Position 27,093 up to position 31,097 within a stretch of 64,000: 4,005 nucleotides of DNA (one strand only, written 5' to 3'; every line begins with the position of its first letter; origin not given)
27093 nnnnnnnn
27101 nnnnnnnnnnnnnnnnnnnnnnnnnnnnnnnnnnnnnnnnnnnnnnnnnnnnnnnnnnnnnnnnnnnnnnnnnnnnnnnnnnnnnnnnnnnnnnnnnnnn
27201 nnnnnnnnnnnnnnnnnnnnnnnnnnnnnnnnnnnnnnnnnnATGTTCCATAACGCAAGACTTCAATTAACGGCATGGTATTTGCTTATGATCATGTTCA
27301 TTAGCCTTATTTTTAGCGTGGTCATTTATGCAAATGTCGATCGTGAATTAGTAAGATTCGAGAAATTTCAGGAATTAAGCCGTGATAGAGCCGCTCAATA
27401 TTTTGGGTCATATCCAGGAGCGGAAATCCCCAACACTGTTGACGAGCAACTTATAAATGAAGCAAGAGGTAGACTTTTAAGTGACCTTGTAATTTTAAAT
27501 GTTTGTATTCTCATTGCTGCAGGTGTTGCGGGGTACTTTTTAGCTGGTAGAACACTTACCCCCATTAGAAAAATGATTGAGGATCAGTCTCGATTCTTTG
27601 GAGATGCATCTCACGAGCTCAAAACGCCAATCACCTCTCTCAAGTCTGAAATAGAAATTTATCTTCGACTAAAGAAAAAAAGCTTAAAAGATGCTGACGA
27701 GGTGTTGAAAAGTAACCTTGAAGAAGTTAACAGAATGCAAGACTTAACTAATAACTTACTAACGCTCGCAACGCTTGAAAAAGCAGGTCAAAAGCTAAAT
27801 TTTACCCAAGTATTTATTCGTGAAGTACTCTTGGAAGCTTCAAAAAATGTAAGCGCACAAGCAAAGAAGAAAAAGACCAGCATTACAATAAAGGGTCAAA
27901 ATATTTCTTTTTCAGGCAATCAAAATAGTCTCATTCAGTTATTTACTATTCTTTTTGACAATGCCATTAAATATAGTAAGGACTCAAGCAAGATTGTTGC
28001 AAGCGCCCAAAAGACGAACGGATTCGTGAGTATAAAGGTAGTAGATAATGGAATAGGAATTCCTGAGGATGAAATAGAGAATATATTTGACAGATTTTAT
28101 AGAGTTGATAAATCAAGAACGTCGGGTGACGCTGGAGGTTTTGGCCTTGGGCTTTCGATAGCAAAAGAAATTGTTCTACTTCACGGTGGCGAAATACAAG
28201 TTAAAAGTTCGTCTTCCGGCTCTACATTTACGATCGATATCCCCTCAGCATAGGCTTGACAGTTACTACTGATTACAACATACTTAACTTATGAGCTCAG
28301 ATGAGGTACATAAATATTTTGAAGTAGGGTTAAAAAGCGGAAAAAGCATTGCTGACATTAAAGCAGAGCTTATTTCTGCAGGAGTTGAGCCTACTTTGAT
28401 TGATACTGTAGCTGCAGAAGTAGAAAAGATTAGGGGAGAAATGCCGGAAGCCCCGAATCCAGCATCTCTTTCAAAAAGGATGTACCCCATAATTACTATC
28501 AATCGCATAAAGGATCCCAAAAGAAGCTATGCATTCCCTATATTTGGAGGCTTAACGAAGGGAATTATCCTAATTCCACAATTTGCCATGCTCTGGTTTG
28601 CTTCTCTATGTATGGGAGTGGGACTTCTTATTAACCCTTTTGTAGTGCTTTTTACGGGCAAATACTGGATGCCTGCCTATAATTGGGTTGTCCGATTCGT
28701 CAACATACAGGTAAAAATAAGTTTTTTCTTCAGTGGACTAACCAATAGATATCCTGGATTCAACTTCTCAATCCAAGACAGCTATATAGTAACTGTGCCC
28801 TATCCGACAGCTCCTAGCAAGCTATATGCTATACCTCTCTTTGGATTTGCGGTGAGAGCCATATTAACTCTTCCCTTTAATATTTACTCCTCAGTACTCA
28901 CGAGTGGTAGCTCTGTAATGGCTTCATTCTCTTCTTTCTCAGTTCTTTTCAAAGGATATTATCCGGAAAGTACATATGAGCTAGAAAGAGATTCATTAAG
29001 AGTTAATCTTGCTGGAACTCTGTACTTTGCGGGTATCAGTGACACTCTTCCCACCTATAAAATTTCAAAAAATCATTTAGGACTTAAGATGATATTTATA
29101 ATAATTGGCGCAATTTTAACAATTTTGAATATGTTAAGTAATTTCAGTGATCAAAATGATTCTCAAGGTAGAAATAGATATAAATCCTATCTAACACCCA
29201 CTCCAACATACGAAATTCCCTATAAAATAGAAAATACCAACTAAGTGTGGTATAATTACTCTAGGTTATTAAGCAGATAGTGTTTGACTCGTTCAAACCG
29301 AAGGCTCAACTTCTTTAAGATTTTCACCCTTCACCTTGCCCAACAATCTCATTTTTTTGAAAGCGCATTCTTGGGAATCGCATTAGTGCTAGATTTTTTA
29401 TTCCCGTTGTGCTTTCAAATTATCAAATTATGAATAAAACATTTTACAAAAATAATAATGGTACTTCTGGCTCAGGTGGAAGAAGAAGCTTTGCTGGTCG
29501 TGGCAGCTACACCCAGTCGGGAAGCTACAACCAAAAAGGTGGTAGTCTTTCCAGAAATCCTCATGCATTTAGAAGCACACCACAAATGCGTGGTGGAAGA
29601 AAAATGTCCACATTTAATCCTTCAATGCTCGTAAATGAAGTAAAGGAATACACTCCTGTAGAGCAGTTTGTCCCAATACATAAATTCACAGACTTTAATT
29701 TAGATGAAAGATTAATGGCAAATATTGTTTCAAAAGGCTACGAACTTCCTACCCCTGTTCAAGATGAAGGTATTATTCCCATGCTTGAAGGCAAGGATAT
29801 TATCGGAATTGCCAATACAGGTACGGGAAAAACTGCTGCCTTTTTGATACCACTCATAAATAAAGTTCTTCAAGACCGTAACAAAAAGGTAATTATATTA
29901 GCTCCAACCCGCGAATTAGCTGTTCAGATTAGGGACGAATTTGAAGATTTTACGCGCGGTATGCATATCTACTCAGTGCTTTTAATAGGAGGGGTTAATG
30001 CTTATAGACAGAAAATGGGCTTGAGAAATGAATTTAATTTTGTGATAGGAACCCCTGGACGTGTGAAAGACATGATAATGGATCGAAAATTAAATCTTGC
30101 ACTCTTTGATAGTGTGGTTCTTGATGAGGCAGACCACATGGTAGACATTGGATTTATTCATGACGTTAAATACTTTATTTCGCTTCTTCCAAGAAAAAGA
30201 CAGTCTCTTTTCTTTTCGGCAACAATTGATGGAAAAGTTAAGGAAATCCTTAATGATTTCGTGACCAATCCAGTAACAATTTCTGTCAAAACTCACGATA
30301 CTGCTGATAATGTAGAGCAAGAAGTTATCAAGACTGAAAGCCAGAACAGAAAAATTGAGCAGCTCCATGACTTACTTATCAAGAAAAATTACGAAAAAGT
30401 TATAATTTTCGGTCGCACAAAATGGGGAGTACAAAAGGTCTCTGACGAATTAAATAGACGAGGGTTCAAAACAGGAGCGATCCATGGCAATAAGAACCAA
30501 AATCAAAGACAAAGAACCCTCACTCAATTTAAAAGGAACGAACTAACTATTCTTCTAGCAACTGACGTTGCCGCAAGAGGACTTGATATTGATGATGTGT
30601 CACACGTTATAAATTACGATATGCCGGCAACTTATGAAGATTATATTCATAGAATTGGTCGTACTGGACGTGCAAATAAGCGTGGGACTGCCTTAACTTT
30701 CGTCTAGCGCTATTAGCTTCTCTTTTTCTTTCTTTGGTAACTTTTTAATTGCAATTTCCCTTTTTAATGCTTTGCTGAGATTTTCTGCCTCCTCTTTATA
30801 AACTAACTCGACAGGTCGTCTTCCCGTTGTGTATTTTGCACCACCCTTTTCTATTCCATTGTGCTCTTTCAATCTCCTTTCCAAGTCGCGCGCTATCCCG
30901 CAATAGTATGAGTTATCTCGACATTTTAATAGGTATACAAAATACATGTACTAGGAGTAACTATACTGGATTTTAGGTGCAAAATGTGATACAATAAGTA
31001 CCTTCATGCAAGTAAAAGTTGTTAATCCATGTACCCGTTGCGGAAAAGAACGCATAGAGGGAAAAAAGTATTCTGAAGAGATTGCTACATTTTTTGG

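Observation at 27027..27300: Three tandem 'N-terminal mimic' uORFs upstream of the histidine kinase, diverged almost only at synonymous sites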

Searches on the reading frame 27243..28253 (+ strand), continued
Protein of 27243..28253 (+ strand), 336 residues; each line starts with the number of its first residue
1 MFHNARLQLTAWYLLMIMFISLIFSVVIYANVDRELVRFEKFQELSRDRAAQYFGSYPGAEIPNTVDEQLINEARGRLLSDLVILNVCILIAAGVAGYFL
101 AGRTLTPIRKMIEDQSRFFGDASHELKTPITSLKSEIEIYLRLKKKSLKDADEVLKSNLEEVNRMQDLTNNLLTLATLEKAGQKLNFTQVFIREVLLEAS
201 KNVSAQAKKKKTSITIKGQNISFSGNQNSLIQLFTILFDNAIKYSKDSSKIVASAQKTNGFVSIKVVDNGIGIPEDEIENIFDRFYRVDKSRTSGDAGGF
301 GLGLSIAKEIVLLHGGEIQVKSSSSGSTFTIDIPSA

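Call 46: find_encoding_contigs(protein=P0133, flank=2500, max_places=10)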
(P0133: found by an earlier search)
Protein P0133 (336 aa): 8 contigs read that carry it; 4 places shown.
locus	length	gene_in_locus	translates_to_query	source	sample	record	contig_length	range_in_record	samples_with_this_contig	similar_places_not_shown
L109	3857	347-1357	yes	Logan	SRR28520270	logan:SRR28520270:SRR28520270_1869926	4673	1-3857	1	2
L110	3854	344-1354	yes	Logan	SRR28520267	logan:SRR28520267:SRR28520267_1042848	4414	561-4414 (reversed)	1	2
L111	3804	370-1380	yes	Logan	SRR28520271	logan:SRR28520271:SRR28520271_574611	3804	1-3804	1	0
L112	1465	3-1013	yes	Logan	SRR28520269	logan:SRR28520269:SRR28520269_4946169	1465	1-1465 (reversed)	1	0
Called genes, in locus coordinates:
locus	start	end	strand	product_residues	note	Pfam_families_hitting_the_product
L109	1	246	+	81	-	?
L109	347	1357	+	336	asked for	PF00512:HisKA, PF13589:HATPase_c_3 (faint), PF02518:HATPase_c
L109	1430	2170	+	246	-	PF14333:DUF4389 (faint)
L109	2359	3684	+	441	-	PF00270:DEAD, PF04851:ResIII, PF00271:Helicase_C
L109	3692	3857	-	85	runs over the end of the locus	PF01541:GIY-YIG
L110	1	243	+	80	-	?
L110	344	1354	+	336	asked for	PF00512:HisKA, PF13589:HATPase_c_3 (faint), PF02518:HATPase_c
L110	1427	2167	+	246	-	PF14333:DUF4389 (faint)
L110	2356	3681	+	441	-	PF00270:DEAD, PF04851:ResIII, PF00271:Helicase_C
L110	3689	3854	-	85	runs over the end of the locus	PF01541:GIY-YIG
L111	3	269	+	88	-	?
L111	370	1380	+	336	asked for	PF00512:HisKA, PF13589:HATPase_c_3 (faint), PF02518:HATPase_c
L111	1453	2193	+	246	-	PF14333:DUF4389 (faint)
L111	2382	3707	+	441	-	PF00270:DEAD, PF04851:ResIII, PF00271:Helicase_C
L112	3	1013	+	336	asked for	PF00512:HisKA, PF13589:HATPase_c_3 (faint), PF02518:HATPase_c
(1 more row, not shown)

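Call 54: search_protein_families(library=pfam, proteins=[window:27243-28253:+])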
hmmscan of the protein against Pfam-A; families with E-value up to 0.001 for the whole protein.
window:27243-28253:+ (336 aa): 4 families
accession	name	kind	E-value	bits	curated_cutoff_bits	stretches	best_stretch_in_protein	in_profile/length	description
PF02518.31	HATPase_c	-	9.3e-28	97.3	26.4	1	225-334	1-108/111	Histidine kinase-, DNA gyrase B-, and HSP90-like ATPase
PF00512.31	HisKA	-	1.7e-13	50.8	26.9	1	115-179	2-64/66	His Kinase A (phospho-acceptor) domain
PF13589.12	HATPase_c_3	-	2.4e-06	28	25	1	238-325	11-95/137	Histidine kinase-, DNA gyrase B-, and HSP90-like ATPase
PF14501.12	HATPase_c_5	-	0.00085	19.6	22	0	228-333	4-101/102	GHKL domain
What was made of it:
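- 27243..28253 (+): Sensor histidine kinase (336 aa; TM1, a short outer loop, TM2, HisKA, HATPase_c). Codons 1-17 (27243-27293) are the duplicated segment. Codons 1-30 are the recombination crossover zone seen in sister strains. Pfam (call 54).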

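Call 59: predict_structure(alignment_id=A1)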
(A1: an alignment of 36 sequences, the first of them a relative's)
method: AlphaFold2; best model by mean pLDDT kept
length: 336 residues; sequences in the alignment: 36
mean_pLDDT: 70.9   pTM: 0.46
mean pLDDT of the five models: 70.9, 70.2, 68.6, 66.2, 61.9
residues with pLDDT >= 90: 1; 70-90: 193; 50-70: 106; < 50: 36
segments of 3 or more residues with pLDDT < 50: 58-61, 170-183, 284-300
pLDDT, mean of each block of 10 residues (from residue 1): 69 81 81 74 68 56 57 76 81 76 66 56 58 69 69 69 56 42 63 87 82 82 84 86 80 85 85 66 51 41 70 83 81 83
secondary structure, 60 per line:
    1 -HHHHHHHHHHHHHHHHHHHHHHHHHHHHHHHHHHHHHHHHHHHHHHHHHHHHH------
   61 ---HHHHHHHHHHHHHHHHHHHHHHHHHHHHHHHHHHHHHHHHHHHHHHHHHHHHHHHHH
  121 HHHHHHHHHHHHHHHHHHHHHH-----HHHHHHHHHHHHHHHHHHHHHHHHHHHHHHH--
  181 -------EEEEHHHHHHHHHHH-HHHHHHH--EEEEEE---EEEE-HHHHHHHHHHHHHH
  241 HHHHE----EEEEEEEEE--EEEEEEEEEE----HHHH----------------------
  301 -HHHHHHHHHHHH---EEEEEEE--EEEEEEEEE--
elements in order: H2-54 H64-142 H148-178 E188-191 H192-202 H204-210 E213-218 E222-225 H227-244 E250-258 E261-270 H275-278 H302-313 E317-323 E326-334
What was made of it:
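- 27243..28253 (+): AF2 model: residues 2-54 and 64-142 form long helices, mean pLDDT 71 (call 59).
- On Small membrane-protein modulators of sensor kinases (MgrB/SafA-like): Homology to the kinase ends at codon 14-17, before the hydrophobic core of TM1 (residues ~15-30 of the 2-54 helix in the AF2 model, call 59).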

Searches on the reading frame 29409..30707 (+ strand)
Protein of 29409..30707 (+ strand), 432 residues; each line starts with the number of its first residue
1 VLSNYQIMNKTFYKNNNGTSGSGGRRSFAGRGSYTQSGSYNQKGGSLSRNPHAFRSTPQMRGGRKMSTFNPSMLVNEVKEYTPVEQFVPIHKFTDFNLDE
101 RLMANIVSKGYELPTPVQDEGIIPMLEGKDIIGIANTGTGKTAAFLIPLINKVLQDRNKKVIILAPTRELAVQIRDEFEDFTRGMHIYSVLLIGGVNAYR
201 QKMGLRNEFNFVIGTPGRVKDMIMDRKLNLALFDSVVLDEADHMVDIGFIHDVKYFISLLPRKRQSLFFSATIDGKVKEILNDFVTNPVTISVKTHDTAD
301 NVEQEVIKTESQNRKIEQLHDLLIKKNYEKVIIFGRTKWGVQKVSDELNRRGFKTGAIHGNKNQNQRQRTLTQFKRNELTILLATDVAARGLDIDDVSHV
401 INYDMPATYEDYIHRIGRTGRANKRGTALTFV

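Call 54: search_protein_families(library=pfam, proteins=[window:29409-30707:+])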
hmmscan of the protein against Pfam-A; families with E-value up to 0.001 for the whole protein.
window:29409-30707:+ (432 aa): 4 families
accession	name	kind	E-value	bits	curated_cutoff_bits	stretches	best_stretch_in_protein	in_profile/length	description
PF00270.35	DEAD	-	1.1e-40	139.6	26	1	115-279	1-166/167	DEAD/DEAH box helicase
PF00271.37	Helicase_C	-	8.9e-34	116.5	23.5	1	315-423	2-110/110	Helicase conserved C-terminal domain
PF04851.21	ResIII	-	2.2e-09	37.9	22.5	1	134-272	29-161/164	Type III restriction enzyme, res subunit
PF16203.11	ERCC3_RAD25_C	-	0.00039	20.2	27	1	326-425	58-154/248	ERCC3/RAD25/XPB C-terminal helicase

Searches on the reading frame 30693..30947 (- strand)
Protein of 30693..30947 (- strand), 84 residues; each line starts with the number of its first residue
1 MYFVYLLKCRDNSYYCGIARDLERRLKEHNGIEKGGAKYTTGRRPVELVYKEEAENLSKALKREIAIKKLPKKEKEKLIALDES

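Call 54: search_protein_families(library=pfam, proteins=[window:30693-30947:-])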
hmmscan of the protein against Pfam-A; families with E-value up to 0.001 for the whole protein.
window:30693-30947:- (84 aa): 1 family
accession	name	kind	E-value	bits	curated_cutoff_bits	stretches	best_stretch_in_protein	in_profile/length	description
PF01541.30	GIY-YIG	-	4.6e-17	62.5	22.6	1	1-75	1-76/78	GIY-YIG catalytic domain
